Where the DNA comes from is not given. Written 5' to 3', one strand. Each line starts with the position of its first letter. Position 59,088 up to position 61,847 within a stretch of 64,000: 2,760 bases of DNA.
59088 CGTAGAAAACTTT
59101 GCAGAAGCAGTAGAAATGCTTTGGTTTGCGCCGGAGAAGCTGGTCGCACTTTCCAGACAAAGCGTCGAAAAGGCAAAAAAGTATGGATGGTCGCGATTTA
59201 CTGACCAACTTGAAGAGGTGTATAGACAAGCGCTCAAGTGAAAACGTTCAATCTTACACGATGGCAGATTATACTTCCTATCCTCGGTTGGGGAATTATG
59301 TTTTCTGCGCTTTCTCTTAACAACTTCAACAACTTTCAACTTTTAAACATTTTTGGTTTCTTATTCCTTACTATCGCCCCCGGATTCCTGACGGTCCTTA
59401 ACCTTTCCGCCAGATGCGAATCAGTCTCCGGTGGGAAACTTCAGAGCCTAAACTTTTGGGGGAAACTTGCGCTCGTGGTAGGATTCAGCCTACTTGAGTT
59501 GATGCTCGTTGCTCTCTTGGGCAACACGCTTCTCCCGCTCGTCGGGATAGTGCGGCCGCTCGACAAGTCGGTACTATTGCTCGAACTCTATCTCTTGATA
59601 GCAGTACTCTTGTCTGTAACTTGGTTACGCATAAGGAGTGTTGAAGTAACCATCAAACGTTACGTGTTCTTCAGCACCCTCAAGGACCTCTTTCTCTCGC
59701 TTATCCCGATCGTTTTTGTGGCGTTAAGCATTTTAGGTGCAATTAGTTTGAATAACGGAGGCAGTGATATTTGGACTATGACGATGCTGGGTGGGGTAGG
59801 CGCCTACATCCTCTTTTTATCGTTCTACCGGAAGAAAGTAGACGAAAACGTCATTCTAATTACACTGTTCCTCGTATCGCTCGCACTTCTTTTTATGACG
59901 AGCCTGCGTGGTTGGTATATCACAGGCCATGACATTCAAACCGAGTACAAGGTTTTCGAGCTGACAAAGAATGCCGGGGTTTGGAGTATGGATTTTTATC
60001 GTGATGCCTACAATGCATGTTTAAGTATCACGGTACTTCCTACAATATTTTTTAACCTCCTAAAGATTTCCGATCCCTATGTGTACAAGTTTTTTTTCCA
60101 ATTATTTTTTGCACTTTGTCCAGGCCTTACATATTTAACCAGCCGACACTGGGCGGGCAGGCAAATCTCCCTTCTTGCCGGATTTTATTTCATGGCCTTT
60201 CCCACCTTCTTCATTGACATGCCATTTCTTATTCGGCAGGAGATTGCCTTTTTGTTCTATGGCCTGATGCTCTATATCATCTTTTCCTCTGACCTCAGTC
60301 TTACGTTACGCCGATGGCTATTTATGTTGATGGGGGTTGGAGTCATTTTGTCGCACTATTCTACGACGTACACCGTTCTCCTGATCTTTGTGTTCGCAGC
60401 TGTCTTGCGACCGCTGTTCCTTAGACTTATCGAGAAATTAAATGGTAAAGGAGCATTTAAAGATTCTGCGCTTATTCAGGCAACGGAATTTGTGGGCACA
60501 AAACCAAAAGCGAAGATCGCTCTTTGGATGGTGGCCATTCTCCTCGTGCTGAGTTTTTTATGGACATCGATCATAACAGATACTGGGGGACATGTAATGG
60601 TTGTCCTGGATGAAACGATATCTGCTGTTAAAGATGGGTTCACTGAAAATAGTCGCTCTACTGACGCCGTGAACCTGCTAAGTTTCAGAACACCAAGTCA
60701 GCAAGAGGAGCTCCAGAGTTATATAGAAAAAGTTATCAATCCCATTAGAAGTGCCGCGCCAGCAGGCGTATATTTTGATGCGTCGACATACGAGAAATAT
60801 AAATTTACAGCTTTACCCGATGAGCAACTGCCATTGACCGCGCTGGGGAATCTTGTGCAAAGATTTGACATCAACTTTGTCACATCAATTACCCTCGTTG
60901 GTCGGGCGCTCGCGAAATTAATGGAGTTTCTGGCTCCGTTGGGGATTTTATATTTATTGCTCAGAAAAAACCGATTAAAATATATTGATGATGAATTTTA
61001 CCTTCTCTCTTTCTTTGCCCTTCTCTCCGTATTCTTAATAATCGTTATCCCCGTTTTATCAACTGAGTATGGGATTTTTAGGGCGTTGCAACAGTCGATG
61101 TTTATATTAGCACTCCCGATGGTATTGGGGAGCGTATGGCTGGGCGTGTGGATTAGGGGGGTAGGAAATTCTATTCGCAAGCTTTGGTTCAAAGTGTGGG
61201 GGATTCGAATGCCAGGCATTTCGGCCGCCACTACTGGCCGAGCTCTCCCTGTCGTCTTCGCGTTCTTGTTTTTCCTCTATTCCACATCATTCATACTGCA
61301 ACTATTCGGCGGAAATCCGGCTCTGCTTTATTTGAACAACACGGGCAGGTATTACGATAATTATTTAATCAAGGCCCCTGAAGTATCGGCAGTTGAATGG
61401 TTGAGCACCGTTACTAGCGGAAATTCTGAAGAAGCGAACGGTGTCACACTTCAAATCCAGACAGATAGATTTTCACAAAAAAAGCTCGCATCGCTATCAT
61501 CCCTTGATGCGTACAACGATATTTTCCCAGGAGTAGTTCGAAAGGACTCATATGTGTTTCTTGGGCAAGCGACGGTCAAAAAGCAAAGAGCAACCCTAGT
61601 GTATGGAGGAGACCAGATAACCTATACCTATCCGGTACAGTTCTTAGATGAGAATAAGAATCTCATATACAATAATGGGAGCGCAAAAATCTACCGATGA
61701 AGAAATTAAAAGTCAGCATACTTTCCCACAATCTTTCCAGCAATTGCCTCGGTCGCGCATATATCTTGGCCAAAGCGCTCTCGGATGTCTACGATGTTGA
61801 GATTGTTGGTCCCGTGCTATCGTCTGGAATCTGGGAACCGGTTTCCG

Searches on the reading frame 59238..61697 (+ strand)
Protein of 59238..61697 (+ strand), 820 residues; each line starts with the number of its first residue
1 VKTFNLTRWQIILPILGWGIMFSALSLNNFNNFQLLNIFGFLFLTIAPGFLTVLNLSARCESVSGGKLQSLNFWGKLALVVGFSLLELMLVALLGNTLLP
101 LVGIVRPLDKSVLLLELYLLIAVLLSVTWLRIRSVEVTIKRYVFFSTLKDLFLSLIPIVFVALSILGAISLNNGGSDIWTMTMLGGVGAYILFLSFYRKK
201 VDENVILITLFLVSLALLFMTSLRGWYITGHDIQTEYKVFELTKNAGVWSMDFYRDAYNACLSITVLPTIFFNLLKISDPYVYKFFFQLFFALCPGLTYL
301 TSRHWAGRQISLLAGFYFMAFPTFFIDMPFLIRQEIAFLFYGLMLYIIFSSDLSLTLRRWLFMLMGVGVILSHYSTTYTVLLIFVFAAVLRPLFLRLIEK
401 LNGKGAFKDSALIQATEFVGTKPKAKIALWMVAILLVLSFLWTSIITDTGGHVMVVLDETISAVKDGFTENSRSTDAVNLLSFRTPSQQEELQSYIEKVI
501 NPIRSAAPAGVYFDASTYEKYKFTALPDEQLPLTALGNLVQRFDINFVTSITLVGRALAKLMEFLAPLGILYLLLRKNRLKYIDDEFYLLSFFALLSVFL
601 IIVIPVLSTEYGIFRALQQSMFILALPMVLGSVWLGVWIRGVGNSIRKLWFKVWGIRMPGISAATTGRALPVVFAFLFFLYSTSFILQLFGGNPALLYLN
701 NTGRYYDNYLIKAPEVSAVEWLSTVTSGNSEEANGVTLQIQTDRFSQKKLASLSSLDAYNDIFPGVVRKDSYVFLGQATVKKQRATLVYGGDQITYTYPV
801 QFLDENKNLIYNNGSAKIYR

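Call 51: search_protein_families(library=pfam, proteins=[window:59238-61697:+], max_evalue=0.001)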
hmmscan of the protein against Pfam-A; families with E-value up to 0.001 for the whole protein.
window:59238-61697:+ (820 aa): 1 family
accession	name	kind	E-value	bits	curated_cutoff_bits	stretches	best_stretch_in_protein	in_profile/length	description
PF09971.14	DUF2206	-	3.8e-22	79.1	35.6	2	548-819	110-368/368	Predicted membrane protein (DUF2206)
